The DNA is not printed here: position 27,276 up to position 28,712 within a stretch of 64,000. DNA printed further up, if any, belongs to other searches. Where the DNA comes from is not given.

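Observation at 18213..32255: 12-gene operon encoding an uncharacterised catabolic route for an N-acylated amino sugar, sugar acid or aminocyclitol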

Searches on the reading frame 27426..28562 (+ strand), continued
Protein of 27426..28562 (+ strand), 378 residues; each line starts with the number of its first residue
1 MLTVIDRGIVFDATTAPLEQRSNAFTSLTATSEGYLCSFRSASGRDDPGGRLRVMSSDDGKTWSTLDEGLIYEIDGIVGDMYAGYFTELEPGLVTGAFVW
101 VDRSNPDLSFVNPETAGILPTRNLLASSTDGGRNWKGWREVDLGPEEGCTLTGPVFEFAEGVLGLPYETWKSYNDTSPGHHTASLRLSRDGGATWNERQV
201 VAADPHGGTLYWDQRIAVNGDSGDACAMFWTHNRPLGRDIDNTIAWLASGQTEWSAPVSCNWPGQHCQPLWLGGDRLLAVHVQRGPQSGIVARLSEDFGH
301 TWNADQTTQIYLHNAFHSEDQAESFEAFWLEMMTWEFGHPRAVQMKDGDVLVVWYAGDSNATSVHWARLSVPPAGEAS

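Call 62: search_protein_families(library=pfam, proteins=[L115:3452-6049:+, L115:6092-8038:-, L115:7684-8814:-, L115:8826-9965:-, L115:11074-12333:-, L115:12436-14091:-, L115:14075-15970:+, L115:15487-17151:+, L115:17112-18311:+, L115:18330-19559:-], max_evalue=0.0001)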
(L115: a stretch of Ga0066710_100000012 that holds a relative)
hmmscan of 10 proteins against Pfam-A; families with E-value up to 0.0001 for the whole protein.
L115:3452-6049:+ (865 aa): 4 families
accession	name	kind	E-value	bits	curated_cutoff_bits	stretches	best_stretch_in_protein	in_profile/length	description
PF00456.26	Transketolase_N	-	1e-14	54.8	22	1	106-265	58-218/334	Transketolase, thiamine diphosphate binding domain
PF17831.6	PDH_E1_M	-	1.9e-05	24.6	23.2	1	484-677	23-219/229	Pyruvate dehydrogenase E1 component middle domain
PF02779.29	Transket_pyr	-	3.1e-05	24.1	27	1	485-664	4-156/174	Transketolase, pyrimidine binding domain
PF22613.1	Transketolase_C_1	-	8.1e-05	23.2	27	0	725-848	10-113/113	Transketolase-like TK C-terminal domain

L115:6092-8038:- (648 aa): 2 families
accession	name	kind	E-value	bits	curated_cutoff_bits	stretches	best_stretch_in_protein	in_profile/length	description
PF07969.17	Amidohydro_3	-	2.7e-16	60.5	29.7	1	502-627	343-469/472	Amidohydrolase family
PF01979.26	Amidohydro_1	-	6.8e-09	35.9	25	0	554-626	275-342/345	Amidohydrolase family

L115:7684-8814:- (376 aa): 2 families
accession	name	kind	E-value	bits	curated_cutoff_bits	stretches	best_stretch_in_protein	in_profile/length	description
PF01168.26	Ala_racemase_N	-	5e-19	69.3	24.1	1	28-250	2-215/220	Alanine racemase, N-terminal domain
PF14031.13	D-ser_dehydrat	-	6.2e-17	62.5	22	1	270-356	1-95/97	Putative serine dehydratase domain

L115:8826-9965:- (379 aa): 3 families
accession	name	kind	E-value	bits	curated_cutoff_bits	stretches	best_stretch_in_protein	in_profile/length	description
PF01070.24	FMN_dh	-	3.8e-119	398.3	24.9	1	53-376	1-349/350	FMN-dependent dehydrogenase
PF00478.31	IMPDH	-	6.1e-06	25.9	25.6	1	288-330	194-237/345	IMP dehydrogenase / GMP reductase domain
PF03060.21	NMO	-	4.7e-05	23.4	28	1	249-329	139-222/331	Nitronate monooxygenase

L115:11074-12333:- (419 aa): 0 families

L115:12436-14091:- (551 aa): 1 family
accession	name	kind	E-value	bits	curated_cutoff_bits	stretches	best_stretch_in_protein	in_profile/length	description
PF01019.26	G_glu_transpept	-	6.2e-99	332.6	27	1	37-546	3-512/512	Gamma-glutamyltranspeptidase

L115:14075-15970:+ (631 aa): 1 family
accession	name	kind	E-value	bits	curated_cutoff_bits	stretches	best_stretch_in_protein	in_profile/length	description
PF04909.20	Amidohydro_2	-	4.6e-39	135.4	26.4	2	417-611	61-287/289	Amidohydrolase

L115:15487-17151:+ (554 aa): 2 families
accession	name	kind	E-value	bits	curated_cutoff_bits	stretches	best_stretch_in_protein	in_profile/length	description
PF13378.12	MR_MLE_C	-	1.9e-57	194.9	29.4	1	313-541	3-218/219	Enolase C-terminal domain-like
PF02746.21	MR_MLE_N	-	9.1e-10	39.2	22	1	181-287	21-117/117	Mandelate racemase / muconate lactonizing enzyme, N-terminal domain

L115:17112-18311:+ (399 aa): 1 family
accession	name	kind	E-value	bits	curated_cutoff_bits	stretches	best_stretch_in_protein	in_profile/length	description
PF00291.31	PALP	-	5.1e-64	216.9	35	1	89-386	2-295/295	Pyridoxal-phosphate dependent enzyme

L115:18330-19559:- (409 aa): 2 families
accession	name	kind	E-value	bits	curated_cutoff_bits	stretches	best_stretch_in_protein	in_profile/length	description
PF01979.26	Amidohydro_1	-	8.9e-38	130.8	25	1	46-391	1-344/345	Amidohydrolase family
PF07969.17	Amidohydro_3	-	1.7e-06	28.3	29.7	1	82-392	161-471/472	Amidohydrolase family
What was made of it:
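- Closest known: Oxidised-chitin. Different: A D-Ser-dehydratase-like gene lies next to the deacylase only in the distant locus L115 (call 62).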

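Call 72: search_protein_families(library=pfam, proteins=[L043:4149-4916:+, L043:5013-5756:+, L043:5798-7108:+, L043:7239-8096:+, L043:8109-9752:+, L043:11284-12258:+, L043:12265-13788:+, L043:16201-17136:+, L043:17133-18026:+, L043:18281-20188:+], max_evalue=0.0001)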
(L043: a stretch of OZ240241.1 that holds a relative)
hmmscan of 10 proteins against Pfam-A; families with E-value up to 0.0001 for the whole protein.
L043:4149-4916:+ (255 aa): 1 family
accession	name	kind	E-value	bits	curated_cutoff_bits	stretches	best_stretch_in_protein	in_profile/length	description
PF05721.19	PhyH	-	1.7e-16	61.6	22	1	21-211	2-212/213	Phytanoyl-CoA dioxygenase (PhyH)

L043:5013-5756:+ (247 aa): 1 family
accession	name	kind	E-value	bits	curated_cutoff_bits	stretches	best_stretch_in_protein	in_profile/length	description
PF05721.19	PhyH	-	2e-13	51.5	22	1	14-204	2-212/213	Phytanoyl-CoA dioxygenase (PhyH)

L043:5798-7108:+ (436 aa): 3 families
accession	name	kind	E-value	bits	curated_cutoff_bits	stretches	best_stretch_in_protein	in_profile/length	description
PF01041.23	DegT_DnrJ_EryC1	-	4.2e-69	233.9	19.8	1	28-335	4-302/360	DegT/DnrJ/EryC1/StrS aminotransferase family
PF01212.27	Beta_elim_lyase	-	2.2e-07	31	27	1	54-294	35-273/288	Beta-eliminating lyase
PF01053.26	Cys_Met_Meta_PP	-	9.6e-07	28.1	27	1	55-182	56-183/381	Cys/Met metabolism PLP-dependent enzyme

L043:7239-8096:+ (285 aa): 1 family
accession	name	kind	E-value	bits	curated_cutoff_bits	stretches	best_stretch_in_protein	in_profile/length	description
PF04909.20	Amidohydro_2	-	4.3e-14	53.4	26.4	2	189-283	197-289/289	Amidohydrolase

L043:8109-9752:+ (547 aa): 1 family
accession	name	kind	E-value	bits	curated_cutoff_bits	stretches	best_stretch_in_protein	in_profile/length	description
PF02638.21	GHL10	-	1.5e-05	24.8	27.9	0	77-189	55-169/311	Glycosyl hydrolase-like 10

L043:11284-12258:+ (324 aa): 2 families
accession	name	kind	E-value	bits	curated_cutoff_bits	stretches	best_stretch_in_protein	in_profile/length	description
PF03786.19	UxuA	-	3.7e-40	138.3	23.7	1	151-316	175-344/352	D-mannonate dehydratase (UxuA)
PF01261.30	AP_endonuc_2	-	2.7e-11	44.1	31.1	1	50-295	26-230/249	Xylose isomerase-like TIM barrel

L043:12265-13788:+ (507 aa): 1 family
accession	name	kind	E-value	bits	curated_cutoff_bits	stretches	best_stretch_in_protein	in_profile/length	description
PF04909.20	Amidohydro_2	-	1.7e-26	94.1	26.4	2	297-504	44-289/289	Amidohydrolase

L043:16201-17136:+ (311 aa): 1 family
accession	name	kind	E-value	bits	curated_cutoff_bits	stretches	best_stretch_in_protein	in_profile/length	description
PF05721.19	PhyH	-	4.2e-12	47.2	22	1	10-226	2-212/213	Phytanoyl-CoA dioxygenase (PhyH)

L043:17133-18026:+ (297 aa): 1 family
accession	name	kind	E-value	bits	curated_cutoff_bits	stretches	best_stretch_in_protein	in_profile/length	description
PF05721.19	PhyH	-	6.6e-07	30.3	22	1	12-183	2-158/213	Phytanoyl-CoA dioxygenase (PhyH)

L043:18281-20188:+ (635 aa): 2 families
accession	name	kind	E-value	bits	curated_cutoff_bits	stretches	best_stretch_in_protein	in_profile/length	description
PF20581.3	DUF6785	-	2.5e-66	224.7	25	1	10-496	22-498/498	Family of unknown function (DUF6785)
PF20580.3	DUF6784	-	1.4e-16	61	26.4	1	534-623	3-92/101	Domain of unknown function (DUF6784)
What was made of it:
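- BNR, DegT, double amidohydrolase-2 and GFO together in a different phylum (L043, call 72).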

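Call 90: search_protein_families(library=pfam, proteins=[L096:3026-4051:-, L096:4061-4900:+, L096:4955-5914:+, L096:11171-13732:-, L096:1518-2768:-, L010:766-1641:+, L010:1670-2449:-, L010:4282-5868:+, L010:4295-6232:-, L010:11246-12367:+], max_evalue=0.0001)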
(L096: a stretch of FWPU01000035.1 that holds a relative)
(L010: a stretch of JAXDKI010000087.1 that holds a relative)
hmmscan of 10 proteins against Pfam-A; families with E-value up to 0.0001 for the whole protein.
L096:3026-4051:- (341 aa): 1 family
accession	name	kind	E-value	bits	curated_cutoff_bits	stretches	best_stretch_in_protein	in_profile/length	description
PF00248.27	Aldo_ket_red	-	1.5e-40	139.5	24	1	39-323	2-286/291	Aldo/keto reductase family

L096:4061-4900:+ (279 aa): 0 families

L096:4955-5914:+ (319 aa): 0 families

L096:11171-13732:- (853 aa): 8 families
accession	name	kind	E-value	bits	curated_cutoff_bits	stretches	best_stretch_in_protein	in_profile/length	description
PF05362.19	Lon_C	-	2.9e-88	295.2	21.1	1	621-825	2-204/205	Lon protease (S16) C-terminal proteolytic domain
PF02190.22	LON_substr_bdg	-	6.2e-45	154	28.7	1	20-213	1-200/200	ATP-dependent protease La (LON) substrate-binding domain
PF00004.35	AAA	-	2.9e-25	89.6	21.2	1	403-540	1-126/131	ATPase family associated with various cellular activities (AAA)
PF22667.2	Lon_lid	-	3.8e-24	84.5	27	1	565-615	2-52/57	Lon protease AAA+ ATPase lid domain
PF07728.20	AAA_5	-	4.4e-09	36.9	22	1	403-537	2-139/139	AAA domain (dynein-related subfamily)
PF13541.12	ChlI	-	3.2e-07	30.7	27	1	712-793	40-121/121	Subunit ChlI of Mg-chelatase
PF07724.20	AAA_2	-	7.4e-06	26.5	27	1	404-528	7-128/166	AAA domain (Cdc48 subfamily)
PF13401.12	AAA_22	-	9.5e-05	23.2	27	0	400-493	5-102/130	AAA domain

L096:1518-2768:- (416 aa): 2 families
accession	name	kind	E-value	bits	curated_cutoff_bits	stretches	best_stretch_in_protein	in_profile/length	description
PF07969.17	Amidohydro_3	-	8.7e-15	55.6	29.7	1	51-78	1-28/472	Amidohydrolase family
PF01979.26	Amidohydro_1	-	2.2e-12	47.3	25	1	264-343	235-320/345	Amidohydrolase family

L010:766-1641:+ (291 aa): 1 family
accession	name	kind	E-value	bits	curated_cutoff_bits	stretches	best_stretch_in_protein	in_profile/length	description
PF03734.19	YkuD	-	9.9e-22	78.5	23.4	1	163-280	2-146/146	L,D-transpeptidase catalytic domain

L010:1670-2449:- (259 aa): 1 family
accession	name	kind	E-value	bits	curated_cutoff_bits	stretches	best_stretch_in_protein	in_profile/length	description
PF03853.21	YjeF_N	-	1.1e-42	146.4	24.9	1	49-213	3-169/169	YjeF-related protein N-terminus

L010:4282-5868:+ (528 aa): 0 families

L010:4295-6232:- (645 aa): 0 families

L010:11246-12367:+ (373 aa): 3 families
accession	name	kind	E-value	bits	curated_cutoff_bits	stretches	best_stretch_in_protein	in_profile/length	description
PF00768.25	Peptidase_S11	-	1.2e-52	179.3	27.6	1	99-342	4-237/239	D-alanyl-D-alanine carboxypeptidase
PF13354.11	Beta-lactamase2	-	6.5e-16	58.8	22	1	112-274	4-153/214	Beta-lactamase enzyme family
PF00144.29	Beta-lactamase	-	2.7e-07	30.5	27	0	123-189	43-100/329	Beta-lactamase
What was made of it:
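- A transporter-plus-BNR locus, L010, is flanked by an L,D-transpeptidase and an S11 DD-carboxypeptidase (call 90).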

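Call 100: search_protein_representatives(protein=window:27426-28562:+)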
Query: 378 residues. Proteins with E-value up to 0.001 (for the whole library): 636; up to 1e-10: 298; up to 1e-30: 92. The best 150 are listed.
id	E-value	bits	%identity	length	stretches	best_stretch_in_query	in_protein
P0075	3.1e-114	398.3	51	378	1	2-370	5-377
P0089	1.7e-95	336.7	44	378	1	3-372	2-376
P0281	5.1e-81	288.9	41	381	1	3-372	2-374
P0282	5.4e-79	282.3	41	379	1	3-371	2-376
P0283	4.8e-76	272.5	39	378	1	5-371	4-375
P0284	2.6e-75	270.1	54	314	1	4-236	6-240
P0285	3.2e-74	266.5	38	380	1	4-371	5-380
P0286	1.2e-68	248.2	43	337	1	3-294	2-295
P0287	5.2e-67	242.8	42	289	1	88-371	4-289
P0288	1.1e-65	238.4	53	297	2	159-312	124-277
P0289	1.6e-61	224.7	44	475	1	4-284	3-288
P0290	1.1e-60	222.0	34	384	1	3-370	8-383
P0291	2.1e-59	217.8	36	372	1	4-370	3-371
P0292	8.7e-58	212.4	35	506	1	14-369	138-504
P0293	1.6e-56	208.2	31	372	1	3-369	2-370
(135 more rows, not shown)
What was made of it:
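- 27426..28562 (+): Cytoplasmic six-bladed BNR propeller; sialidase fold but non-canonical active site. The family is small: 636 clusters at 50% identity (call 100).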
